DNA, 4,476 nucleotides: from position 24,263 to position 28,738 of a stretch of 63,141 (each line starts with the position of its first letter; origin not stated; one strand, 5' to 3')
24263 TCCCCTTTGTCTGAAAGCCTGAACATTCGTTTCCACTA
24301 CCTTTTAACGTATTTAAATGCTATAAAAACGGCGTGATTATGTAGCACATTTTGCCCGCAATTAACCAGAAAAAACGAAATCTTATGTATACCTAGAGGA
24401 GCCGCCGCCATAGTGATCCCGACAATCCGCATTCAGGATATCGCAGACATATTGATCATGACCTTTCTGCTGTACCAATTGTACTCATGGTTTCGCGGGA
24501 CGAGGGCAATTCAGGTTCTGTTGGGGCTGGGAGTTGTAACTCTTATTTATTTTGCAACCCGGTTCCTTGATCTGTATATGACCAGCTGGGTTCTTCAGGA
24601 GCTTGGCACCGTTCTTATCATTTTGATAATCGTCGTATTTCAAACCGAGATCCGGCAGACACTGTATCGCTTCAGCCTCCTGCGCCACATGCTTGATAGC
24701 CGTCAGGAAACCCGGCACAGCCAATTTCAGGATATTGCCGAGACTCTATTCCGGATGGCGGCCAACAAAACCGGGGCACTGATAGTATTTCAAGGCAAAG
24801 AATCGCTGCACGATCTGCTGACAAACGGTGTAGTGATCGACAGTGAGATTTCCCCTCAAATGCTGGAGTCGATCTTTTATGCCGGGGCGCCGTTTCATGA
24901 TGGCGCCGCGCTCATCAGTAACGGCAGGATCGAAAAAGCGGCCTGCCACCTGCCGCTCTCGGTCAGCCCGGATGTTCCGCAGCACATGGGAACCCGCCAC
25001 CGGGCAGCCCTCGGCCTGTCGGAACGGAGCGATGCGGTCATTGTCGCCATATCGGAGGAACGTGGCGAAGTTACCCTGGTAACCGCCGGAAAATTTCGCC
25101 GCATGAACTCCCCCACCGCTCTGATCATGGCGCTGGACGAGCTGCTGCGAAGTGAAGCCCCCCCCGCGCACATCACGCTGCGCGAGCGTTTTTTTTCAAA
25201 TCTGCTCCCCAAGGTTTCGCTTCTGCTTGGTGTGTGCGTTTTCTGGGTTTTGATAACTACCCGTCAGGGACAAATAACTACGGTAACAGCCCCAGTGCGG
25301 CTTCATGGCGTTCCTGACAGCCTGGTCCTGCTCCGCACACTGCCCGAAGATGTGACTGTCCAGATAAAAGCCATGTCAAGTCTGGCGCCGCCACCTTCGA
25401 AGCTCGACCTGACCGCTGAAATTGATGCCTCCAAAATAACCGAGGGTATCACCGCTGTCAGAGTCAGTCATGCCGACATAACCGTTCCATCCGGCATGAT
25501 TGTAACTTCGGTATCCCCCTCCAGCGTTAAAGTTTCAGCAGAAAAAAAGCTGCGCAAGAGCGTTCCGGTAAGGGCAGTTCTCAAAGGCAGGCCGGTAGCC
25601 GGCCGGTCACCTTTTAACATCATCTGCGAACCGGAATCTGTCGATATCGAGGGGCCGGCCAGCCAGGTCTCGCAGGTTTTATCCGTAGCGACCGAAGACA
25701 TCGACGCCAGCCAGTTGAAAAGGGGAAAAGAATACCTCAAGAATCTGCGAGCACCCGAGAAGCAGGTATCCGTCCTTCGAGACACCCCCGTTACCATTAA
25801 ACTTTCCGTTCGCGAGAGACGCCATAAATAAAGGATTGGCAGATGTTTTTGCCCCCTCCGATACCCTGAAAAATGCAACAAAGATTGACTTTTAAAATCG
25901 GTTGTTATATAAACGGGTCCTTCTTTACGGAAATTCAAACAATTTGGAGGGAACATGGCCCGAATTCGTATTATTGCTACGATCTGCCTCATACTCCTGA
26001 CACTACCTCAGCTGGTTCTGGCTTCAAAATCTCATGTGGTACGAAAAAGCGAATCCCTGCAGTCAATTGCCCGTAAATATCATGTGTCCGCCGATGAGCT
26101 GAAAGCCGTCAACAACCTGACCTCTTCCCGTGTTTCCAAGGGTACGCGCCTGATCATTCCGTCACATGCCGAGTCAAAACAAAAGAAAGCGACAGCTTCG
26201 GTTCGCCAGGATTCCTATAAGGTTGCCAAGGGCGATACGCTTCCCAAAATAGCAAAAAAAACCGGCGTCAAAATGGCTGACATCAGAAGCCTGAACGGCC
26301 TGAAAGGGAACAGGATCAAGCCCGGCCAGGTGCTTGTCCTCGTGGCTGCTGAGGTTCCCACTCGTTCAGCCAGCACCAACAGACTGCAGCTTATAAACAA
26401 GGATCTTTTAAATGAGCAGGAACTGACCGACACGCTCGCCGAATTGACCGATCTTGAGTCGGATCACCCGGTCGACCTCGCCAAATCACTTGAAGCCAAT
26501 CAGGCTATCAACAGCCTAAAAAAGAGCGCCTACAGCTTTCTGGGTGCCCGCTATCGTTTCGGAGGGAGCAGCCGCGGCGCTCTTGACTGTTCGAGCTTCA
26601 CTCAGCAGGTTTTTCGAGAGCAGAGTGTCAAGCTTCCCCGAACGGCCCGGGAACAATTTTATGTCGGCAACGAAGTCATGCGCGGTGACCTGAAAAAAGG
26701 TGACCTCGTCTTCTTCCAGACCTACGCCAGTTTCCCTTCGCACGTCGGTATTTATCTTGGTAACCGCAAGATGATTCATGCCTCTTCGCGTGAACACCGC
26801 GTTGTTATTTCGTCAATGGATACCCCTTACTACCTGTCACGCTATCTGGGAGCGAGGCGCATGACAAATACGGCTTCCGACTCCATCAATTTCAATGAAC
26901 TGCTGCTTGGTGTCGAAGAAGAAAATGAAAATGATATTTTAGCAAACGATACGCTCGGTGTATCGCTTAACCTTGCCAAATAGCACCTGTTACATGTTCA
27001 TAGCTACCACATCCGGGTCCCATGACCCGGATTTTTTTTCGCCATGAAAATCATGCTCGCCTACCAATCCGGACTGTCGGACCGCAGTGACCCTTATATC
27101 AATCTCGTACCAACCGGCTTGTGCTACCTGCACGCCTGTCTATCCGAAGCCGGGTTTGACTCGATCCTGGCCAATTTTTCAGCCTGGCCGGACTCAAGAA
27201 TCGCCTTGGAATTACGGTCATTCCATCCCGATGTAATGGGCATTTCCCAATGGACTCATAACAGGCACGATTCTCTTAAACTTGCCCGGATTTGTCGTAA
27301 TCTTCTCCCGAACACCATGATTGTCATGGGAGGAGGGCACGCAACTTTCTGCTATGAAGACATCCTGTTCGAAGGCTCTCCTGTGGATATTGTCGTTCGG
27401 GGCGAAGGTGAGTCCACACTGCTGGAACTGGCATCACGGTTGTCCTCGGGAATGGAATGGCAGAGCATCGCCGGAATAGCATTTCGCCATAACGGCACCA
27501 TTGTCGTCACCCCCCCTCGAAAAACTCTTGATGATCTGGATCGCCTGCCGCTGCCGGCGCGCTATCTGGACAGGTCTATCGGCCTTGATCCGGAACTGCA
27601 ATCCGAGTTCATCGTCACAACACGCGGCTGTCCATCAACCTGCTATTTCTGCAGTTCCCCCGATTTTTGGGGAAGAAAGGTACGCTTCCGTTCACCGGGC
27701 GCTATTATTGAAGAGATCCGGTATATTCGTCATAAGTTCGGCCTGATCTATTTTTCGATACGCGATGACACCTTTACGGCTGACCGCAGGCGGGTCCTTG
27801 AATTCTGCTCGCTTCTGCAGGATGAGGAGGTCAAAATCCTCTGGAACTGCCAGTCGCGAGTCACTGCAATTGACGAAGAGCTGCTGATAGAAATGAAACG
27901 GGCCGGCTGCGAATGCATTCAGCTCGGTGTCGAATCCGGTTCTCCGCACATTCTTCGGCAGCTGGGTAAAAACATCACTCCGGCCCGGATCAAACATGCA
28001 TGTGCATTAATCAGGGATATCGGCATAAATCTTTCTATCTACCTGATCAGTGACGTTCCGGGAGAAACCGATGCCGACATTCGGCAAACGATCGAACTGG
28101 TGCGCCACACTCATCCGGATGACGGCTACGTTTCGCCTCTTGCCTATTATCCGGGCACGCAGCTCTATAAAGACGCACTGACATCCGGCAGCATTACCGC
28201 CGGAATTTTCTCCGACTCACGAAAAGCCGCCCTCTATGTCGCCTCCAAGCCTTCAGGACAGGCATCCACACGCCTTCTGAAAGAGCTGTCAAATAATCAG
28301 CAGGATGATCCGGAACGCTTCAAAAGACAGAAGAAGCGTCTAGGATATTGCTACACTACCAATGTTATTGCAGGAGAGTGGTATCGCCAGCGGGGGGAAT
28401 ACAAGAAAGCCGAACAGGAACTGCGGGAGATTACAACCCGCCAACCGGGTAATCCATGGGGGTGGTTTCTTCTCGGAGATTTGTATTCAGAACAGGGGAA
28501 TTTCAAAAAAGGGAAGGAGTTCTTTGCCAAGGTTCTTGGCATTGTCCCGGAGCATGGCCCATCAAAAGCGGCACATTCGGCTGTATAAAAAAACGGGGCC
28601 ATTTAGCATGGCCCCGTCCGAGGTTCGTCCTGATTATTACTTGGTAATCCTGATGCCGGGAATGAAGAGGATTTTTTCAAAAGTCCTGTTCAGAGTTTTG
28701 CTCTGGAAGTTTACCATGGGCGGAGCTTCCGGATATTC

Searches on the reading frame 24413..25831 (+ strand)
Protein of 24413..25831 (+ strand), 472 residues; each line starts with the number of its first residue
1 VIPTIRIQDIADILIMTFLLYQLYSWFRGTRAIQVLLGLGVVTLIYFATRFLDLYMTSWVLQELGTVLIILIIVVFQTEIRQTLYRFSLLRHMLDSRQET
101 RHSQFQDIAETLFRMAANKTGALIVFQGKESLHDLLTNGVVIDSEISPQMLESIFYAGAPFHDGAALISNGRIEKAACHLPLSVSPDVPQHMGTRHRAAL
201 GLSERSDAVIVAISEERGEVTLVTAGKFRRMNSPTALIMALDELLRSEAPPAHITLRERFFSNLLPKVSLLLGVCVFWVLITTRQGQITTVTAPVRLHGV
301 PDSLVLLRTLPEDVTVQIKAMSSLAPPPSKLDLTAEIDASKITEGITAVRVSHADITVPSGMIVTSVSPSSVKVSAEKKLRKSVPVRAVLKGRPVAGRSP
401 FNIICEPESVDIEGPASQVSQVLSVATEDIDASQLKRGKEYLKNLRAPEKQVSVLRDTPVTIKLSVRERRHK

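Call 66: search_protein_families(library=pfam, proteins=[window:24413-25831:+], max_evalue=0.00001)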
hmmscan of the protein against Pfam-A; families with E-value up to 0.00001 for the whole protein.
window:24413-25831:+ (472 aa): 3 families
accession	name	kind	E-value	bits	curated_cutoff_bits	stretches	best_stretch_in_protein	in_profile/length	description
PF02457.21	DAC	-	5.5e-38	129.6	27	1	111-227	3-118/119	DisA bacterial checkpoint controller nucleotide-binding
PF07949.17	YbbR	-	3.2e-12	47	22.3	1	384-466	1-81/81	YbbR-like protein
PF19293.4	CdaA_N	-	6.6e-09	36.3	23.8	1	3-80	3-81/81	CdaA N-terminal transmembrane domain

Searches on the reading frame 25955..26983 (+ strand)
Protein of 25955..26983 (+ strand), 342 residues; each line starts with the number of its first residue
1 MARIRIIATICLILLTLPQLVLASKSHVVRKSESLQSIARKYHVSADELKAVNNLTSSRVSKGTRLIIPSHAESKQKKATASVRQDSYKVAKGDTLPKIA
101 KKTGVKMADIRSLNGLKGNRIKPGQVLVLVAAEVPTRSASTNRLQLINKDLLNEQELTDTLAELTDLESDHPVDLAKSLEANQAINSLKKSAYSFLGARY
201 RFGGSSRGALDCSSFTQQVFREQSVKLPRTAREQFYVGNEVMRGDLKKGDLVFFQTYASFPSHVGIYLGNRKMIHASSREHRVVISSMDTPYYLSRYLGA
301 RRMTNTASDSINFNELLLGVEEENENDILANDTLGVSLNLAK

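Call 66: search_protein_families(library=pfam, proteins=[window:25955-26983:+], max_evalue=0.00001)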
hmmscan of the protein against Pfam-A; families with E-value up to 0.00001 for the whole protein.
window:25955-26983:+ (342 aa): 3 families
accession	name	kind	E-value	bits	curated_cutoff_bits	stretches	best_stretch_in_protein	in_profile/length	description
PF00877.26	NLPC_P60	-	3.7e-31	107.6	23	1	197-302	1-105/105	NlpC/P60 family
PF01476.26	LysM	-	3e-26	91.5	20.9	2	88-129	1-42/43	LysM domain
PF23473.1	LysM3_LYK4_5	-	1.2e-07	32.2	29.3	0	27-69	5-47/48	LYK4/5 LysM3 domain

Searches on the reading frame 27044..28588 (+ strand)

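Call 66: search_protein_families(library=pfam, proteins=[window:27044-28588:+], max_evalue=0.00001)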
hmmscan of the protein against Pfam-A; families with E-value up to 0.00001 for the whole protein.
window:27044-28588:+ (514 aa): 6 families
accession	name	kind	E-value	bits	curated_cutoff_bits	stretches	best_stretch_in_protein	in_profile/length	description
PF04055.27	Radical_SAM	-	2.6e-26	93.2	29.5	1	190-353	1-166/166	Radical SAM superfamily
PF02310.24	B12-binding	-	1.4e-20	73.8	32.1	1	22-129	13-120/121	B12 binding domain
PF07719.23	TPR_2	-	6.3e-07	29.5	27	0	473-503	3-33/34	Tetratricopeptide repeat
PF13181.12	TPR_8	-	8.7e-07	29.1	25.7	0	474-502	4-32/34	Tetratricopeptide repeat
PF14559.12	TPR_19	-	1.1e-06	29.3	25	1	449-503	3-57/68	Tetratricopeptide repeat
PF13428.12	TPR_14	-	6.6e-06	26.7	23.5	0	443-480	7-44/44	Tetratricopeptide repeat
